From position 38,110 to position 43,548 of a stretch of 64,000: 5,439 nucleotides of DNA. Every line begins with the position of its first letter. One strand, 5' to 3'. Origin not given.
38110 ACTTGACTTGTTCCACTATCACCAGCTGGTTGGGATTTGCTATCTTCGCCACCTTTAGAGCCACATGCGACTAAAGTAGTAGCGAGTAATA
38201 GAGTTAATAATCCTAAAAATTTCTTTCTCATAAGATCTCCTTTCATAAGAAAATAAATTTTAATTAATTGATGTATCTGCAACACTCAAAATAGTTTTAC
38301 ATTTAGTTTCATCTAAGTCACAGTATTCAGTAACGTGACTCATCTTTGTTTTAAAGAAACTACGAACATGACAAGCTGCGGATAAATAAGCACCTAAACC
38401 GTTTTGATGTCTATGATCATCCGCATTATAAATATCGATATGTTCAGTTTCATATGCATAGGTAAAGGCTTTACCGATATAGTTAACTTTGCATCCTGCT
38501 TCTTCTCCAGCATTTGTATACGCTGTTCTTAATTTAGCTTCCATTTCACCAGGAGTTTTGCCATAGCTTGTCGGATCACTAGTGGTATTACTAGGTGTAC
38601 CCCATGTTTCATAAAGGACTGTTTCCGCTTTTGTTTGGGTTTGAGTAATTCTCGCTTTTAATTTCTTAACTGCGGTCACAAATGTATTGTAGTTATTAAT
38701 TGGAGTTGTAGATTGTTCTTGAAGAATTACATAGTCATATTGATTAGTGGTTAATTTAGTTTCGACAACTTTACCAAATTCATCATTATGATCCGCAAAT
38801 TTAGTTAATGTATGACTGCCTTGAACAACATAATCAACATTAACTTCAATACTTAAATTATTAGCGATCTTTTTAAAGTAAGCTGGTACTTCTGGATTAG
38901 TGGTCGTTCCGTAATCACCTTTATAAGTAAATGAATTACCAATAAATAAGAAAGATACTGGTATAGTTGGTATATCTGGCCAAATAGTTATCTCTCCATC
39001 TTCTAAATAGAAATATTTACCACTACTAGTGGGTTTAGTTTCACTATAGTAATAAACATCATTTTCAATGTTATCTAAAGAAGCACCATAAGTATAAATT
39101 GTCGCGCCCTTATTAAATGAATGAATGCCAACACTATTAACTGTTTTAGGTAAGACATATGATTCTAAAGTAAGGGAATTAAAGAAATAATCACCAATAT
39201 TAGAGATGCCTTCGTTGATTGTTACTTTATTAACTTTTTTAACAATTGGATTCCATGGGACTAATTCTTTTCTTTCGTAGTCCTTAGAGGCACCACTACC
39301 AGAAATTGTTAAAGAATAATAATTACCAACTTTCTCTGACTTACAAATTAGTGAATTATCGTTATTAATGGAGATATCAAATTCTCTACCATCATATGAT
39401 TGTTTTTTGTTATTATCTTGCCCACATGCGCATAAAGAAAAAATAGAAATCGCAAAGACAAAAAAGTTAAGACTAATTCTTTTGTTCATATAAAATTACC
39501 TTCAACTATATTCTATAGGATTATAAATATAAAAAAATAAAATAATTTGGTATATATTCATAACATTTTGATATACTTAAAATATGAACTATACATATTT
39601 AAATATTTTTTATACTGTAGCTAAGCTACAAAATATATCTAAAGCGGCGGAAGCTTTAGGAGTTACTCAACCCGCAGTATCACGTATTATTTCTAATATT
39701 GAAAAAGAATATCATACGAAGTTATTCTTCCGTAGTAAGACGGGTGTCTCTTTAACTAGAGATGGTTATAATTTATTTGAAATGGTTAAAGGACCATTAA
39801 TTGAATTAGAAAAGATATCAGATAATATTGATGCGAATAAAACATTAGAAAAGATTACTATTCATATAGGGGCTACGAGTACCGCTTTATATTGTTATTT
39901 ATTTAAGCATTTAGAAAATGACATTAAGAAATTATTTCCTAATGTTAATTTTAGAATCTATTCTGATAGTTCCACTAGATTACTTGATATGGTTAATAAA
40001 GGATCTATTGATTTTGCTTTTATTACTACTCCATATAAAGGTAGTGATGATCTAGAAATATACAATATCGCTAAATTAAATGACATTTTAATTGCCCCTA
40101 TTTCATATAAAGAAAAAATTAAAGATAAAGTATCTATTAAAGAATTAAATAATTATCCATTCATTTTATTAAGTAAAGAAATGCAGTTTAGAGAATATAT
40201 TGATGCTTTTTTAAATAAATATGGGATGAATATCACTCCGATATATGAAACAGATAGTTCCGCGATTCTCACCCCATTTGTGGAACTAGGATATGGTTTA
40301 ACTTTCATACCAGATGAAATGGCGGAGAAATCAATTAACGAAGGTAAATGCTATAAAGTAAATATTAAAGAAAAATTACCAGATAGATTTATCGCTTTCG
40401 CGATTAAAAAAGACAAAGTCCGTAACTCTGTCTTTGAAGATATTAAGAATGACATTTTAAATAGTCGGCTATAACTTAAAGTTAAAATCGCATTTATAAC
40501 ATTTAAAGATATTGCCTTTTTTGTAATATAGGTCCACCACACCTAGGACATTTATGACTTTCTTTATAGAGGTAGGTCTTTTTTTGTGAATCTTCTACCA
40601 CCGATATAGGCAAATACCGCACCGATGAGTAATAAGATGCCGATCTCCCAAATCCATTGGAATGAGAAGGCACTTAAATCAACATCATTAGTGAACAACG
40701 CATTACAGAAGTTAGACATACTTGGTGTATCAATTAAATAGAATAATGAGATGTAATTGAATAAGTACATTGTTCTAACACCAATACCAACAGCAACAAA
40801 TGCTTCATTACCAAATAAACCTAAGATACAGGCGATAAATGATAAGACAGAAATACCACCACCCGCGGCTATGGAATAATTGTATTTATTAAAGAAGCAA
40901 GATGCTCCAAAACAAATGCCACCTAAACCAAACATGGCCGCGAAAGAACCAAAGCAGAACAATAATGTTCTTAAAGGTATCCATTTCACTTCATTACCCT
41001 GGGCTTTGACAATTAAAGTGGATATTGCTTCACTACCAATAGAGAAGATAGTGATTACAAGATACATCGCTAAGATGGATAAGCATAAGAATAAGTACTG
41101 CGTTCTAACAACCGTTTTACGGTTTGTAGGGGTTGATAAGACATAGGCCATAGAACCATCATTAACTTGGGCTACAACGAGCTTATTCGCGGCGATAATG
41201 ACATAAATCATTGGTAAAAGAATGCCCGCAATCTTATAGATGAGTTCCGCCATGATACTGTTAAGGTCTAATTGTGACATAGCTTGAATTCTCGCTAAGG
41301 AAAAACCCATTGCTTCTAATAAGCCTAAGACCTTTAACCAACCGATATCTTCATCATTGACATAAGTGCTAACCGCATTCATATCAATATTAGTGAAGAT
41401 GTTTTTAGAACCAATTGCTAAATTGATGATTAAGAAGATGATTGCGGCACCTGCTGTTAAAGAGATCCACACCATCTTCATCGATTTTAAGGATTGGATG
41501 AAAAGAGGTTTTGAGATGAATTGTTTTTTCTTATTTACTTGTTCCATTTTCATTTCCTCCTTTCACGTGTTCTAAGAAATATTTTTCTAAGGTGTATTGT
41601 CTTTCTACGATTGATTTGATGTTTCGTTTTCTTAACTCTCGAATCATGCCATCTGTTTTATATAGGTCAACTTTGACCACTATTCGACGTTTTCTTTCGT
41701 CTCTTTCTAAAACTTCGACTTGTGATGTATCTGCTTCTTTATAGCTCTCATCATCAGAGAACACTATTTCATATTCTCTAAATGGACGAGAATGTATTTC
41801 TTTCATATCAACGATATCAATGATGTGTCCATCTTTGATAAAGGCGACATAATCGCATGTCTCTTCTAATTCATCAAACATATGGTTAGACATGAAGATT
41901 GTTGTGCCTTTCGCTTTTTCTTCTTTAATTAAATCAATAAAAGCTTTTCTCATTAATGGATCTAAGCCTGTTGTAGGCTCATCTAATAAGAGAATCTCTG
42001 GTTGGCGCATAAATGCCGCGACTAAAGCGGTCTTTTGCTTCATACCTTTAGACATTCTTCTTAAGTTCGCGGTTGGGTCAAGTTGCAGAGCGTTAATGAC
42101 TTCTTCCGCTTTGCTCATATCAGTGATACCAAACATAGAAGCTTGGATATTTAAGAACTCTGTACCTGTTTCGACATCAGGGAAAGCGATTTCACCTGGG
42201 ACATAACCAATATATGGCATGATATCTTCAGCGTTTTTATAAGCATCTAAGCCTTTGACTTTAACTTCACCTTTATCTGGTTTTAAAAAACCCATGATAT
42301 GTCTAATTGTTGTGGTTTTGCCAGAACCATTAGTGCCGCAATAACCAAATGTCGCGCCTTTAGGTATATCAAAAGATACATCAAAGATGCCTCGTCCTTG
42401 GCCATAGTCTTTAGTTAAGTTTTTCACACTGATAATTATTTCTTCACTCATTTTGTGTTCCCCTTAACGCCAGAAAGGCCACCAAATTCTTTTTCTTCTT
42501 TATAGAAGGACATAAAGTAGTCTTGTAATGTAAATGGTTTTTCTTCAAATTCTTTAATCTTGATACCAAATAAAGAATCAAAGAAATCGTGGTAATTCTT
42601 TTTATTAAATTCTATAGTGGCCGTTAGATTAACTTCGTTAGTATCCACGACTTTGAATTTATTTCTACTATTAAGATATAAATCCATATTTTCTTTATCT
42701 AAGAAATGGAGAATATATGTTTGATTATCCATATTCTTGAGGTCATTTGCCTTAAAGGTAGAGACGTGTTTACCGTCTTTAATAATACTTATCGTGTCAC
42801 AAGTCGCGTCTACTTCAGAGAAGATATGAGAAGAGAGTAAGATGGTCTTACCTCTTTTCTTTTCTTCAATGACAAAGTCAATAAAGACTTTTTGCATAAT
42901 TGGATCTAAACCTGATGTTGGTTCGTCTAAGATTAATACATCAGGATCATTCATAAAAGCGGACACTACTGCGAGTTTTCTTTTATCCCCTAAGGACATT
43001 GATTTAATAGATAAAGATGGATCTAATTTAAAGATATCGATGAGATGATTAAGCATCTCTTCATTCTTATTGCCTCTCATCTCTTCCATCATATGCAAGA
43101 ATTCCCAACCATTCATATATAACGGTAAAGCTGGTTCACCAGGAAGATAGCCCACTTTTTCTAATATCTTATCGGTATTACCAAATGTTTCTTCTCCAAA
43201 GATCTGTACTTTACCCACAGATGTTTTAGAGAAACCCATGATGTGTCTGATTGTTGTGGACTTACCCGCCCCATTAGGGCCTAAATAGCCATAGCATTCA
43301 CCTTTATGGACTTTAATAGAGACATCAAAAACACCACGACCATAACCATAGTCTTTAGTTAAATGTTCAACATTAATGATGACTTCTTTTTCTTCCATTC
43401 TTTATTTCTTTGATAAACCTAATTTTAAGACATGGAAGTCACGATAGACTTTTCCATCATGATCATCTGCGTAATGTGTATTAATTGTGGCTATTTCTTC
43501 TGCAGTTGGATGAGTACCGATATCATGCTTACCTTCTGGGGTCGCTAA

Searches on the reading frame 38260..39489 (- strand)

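Call 82: search_protein_families(library=pfam, proteins=[window:38260-39489:-], max_evalue=0.001)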
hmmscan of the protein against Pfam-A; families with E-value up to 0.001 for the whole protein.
window:38260-39489:- (409 aa): 2 families
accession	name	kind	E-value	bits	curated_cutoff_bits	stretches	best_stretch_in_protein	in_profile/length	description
PF16227.11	DUF4886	-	2.3e-08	33.8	26.7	1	241-385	73-219/242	Domain of unknown function (DUF4886)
PF13306.12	LRR_5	-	1.7e-05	25.1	27.7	1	85-148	35-100/127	BspA type Leucine rich repeat region (6 copies)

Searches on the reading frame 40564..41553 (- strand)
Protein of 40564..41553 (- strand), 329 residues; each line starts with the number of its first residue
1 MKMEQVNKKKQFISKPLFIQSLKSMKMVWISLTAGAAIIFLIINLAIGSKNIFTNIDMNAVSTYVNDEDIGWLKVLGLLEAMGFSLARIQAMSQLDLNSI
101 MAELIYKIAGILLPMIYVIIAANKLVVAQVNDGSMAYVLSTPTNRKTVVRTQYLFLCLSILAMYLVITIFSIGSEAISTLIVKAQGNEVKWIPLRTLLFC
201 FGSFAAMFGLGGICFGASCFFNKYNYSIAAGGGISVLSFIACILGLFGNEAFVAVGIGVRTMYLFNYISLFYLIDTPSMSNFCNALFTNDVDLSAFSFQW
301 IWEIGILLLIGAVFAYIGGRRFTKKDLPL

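Call 82: search_protein_families(library=pfam, proteins=[window:40564-41553:-], max_evalue=0.001)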
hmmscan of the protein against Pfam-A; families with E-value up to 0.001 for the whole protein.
window:40564-41553:- (329 aa): 1 family
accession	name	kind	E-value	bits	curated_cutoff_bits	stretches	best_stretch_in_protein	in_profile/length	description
PF12679.13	ABC2_membrane_2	-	1.9e-09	37.7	27.2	1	89-327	54-283/283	ABC-2 family transporter protein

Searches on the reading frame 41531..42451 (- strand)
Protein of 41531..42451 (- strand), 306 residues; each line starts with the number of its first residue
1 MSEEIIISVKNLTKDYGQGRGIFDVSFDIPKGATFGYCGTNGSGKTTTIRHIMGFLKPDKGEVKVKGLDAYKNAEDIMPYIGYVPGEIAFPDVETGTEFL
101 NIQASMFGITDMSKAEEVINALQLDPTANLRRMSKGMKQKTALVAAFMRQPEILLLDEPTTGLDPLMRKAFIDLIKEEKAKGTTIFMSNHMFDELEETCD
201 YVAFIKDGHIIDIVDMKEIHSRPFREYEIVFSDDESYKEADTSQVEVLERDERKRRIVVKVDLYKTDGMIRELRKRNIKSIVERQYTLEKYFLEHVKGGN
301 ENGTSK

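Call 82: search_protein_families(library=pfam, proteins=[window:41531-42451:-], max_evalue=0.001)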
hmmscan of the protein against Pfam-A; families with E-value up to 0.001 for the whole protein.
window:41531-42451:- (306 aa): 2 families
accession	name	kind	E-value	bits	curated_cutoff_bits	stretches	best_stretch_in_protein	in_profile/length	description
PF00005.33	ABC_tran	-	5.9e-24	85.7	25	1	24-161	3-137/137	ABC transporter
PF13304.12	AAA_21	-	2.2e-12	48.1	27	1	128-188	233-296/304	AAA domain, putative AbiEii toxin, Type IV TA system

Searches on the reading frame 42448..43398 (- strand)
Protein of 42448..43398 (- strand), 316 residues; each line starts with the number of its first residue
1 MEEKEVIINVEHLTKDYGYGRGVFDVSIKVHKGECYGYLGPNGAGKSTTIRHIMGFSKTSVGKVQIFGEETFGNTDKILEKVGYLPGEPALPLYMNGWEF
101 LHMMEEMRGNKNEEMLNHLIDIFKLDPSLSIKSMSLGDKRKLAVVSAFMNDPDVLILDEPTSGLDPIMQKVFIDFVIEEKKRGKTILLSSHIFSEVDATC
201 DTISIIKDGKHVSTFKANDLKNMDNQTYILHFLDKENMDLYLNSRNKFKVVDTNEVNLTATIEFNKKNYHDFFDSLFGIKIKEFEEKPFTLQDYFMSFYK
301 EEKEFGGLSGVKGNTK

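Call 82: search_protein_families(library=pfam, proteins=[window:42448-43398:-], max_evalue=0.001)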
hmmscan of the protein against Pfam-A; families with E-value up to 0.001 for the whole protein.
window:42448-43398:- (316 aa): 2 families
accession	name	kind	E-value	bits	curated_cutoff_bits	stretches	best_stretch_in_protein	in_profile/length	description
PF00005.33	ABC_tran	-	1.8e-22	80.8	25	1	25-162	3-137/137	ABC transporter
PF13304.12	AAA_21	-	9.5e-12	46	27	1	128-191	232-298/304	AAA domain, putative AbiEii toxin, Type IV TA system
